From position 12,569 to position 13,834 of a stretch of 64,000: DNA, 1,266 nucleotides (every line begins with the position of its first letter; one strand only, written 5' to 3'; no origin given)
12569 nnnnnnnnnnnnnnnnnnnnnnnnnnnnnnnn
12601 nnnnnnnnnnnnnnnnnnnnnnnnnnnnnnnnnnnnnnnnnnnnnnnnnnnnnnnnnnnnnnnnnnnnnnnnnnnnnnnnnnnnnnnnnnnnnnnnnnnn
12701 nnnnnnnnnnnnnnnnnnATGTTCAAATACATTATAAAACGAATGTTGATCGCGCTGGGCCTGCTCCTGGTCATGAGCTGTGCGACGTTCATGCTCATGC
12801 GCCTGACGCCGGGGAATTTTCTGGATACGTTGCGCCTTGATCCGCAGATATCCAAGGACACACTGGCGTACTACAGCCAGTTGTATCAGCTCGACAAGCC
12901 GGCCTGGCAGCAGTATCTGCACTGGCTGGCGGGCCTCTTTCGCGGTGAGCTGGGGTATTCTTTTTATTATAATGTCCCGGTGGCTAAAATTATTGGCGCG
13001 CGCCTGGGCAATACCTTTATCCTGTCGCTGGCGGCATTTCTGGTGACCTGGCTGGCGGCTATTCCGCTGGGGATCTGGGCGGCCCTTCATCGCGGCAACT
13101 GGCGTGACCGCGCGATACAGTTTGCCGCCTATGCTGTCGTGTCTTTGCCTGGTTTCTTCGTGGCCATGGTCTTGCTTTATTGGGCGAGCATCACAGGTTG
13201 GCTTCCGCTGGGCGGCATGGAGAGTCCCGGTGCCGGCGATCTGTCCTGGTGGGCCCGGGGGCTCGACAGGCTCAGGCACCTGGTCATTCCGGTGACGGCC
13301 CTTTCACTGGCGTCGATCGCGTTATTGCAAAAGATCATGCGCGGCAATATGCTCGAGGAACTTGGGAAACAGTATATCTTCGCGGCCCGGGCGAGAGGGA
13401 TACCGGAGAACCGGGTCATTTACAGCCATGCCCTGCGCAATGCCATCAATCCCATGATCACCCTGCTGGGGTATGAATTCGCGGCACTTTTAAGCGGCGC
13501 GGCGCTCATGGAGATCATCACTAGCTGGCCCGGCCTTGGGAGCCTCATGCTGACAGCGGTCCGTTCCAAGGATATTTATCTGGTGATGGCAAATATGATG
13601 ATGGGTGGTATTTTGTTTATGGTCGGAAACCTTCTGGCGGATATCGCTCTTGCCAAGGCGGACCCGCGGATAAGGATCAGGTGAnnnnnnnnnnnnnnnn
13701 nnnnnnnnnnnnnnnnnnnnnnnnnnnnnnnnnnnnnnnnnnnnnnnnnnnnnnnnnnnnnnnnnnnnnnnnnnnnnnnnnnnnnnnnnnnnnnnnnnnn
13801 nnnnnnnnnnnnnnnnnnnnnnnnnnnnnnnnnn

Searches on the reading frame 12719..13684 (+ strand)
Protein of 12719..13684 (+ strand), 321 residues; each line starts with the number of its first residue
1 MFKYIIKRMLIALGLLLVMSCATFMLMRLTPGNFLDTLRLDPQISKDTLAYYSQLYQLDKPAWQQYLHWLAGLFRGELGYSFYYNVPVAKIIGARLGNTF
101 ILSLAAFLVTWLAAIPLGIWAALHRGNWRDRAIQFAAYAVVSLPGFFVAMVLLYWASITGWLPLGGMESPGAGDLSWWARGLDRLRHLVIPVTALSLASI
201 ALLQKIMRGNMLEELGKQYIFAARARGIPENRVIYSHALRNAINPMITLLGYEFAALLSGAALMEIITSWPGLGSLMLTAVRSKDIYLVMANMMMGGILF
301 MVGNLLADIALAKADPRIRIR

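Call 10: search_protein_families(library=pfam, proteins=[window:12719-13684:+])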
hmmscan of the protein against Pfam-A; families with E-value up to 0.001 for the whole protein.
window:12719-13684:+ (321 aa): 2 families
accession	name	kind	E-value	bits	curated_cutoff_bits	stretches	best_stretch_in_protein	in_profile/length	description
PF00528.27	BPD_transp_1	-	2.3e-36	125.7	26.4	1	114-319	1-183/184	Binding-protein-dependent transport system inner membrane component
PF19300.4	BPD_transp_1_N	-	1.6e-09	38.4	23.8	1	1-99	1-110/114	Binding-prot-dependent transport system membrane comp, N-term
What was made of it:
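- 12719..13684 (+): First permease gene of the operon, downstream of the spacer. Pfam PF00528 and PF19300 (call 10).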

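Call 13: find_encoding_contigs(protein=window:12719-13684:+, flank=10000, max_places=10)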
Protein window:12719-13684:+ (321 aa): 10 contigs read that carry it; 5 places shown.
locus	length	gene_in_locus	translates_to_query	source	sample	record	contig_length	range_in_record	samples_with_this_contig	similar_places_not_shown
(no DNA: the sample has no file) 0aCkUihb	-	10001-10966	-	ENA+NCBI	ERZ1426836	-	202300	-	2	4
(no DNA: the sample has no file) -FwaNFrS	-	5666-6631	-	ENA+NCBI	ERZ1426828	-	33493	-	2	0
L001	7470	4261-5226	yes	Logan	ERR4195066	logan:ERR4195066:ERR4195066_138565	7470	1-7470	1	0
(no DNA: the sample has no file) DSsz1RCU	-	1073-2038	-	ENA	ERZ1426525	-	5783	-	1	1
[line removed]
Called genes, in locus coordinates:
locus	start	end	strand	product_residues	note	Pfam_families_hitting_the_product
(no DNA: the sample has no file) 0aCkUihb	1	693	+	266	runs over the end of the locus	PF08843:AbiEii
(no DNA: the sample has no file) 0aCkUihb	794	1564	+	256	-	PF03808:Glyco_tran_WecG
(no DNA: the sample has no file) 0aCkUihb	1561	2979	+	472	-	PF13727:CoA_binding_3, PF02397:Bac_transf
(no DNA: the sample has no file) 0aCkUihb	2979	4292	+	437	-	PF04932:Wzy_C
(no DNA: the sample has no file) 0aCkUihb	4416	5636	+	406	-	PF00162:PGK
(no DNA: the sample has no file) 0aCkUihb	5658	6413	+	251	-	PF00121:TIM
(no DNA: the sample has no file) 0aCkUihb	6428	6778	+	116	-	PF03840:SecG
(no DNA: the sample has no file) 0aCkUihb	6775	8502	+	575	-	PF00496:SBP_bac_5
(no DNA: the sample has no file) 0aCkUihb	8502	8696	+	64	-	-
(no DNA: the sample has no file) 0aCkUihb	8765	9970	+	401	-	PF17761:DUF1016_N, PF06250:YhcG_C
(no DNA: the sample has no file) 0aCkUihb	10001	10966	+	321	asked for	PF19300:BPD_transp_1_N, PF00528:BPD_transp_1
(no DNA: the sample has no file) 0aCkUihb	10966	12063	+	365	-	PF12911:OppC_N, PF00528:BPD_transp_1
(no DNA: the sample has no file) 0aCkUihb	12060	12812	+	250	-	PF00005:ABC_tran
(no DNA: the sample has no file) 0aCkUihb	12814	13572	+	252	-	PF00005:ABC_tran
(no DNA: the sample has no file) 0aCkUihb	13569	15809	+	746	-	PF12895:ANAPC3 (faint), PF14559:TPR_19 (weak)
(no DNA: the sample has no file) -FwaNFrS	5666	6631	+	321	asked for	PF19300:BPD_transp_1_N, PF00528:BPD_transp_1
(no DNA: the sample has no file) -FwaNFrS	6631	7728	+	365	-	PF12911:OppC_N, PF00528:BPD_transp_1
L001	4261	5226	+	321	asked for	PF19300:BPD_transp_1_N, PF00528:BPD_transp_1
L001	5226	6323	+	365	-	PF12911:OppC_N, PF00528:BPD_transp_1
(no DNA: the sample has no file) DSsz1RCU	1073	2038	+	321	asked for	PF19300:BPD_transp_1_N, PF00528:BPD_transp_1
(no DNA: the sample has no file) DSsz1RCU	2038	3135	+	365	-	PF12911:OppC_N, PF00528:BPD_transp_1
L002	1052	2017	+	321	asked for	PF19300:BPD_transp_1_N, PF00528:BPD_transp_1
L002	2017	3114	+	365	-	PF12911:OppC_N, PF00528:BPD_transp_1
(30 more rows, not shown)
